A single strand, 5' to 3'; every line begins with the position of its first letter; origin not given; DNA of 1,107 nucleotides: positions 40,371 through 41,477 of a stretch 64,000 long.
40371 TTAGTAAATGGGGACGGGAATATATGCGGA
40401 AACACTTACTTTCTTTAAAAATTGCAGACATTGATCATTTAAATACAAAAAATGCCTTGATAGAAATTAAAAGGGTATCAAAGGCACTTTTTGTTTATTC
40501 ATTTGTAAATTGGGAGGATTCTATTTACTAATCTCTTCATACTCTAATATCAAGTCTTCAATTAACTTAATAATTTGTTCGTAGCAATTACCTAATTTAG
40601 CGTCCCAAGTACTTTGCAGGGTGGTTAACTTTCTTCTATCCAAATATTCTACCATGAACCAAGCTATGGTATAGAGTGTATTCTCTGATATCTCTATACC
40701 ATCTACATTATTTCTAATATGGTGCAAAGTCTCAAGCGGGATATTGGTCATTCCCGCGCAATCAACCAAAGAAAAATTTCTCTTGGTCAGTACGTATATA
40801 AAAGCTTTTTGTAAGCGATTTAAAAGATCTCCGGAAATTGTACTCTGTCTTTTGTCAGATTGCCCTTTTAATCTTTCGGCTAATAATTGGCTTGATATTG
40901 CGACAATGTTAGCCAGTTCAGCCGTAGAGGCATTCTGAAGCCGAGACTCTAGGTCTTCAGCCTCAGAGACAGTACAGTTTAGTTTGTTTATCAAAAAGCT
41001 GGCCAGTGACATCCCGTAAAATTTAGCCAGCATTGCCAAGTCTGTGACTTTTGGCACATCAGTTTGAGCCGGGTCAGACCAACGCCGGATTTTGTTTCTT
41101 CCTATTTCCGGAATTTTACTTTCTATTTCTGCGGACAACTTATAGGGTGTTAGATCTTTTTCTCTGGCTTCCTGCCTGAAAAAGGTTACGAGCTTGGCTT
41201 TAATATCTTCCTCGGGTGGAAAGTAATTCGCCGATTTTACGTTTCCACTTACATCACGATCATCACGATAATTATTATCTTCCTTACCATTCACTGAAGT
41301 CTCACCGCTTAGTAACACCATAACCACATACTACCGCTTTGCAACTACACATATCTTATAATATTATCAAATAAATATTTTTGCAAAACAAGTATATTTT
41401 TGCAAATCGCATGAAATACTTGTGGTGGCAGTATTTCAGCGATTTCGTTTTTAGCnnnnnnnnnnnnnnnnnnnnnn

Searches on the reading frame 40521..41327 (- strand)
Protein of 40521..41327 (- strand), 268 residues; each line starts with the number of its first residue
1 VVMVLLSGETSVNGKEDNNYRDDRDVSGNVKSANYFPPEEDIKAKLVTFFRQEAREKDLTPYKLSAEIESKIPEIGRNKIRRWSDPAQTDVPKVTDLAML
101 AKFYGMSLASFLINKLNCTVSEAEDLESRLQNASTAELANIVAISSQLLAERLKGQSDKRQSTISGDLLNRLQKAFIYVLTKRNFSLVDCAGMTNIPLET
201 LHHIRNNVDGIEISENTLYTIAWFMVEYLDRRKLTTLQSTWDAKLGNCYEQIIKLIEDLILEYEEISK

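Call 29: search_protein_families(library=pfam, proteins=[window:40521-41327:-], max_evalue=0.01)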
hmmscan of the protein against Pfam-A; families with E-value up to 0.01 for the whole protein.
window:40521-41327:- (268 aa): 0 families

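Call 88: search_protein_families(library=phrogs, proteins=[window:40521-41327:-], max_evalue=0.01)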
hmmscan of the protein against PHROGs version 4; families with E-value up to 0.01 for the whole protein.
window:40521-41327:- (268 aa): 1 family
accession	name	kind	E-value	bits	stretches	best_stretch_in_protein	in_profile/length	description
phrog_4583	-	transcription regulation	0.00064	20.7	0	131-160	22-51/81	transcriptional repressor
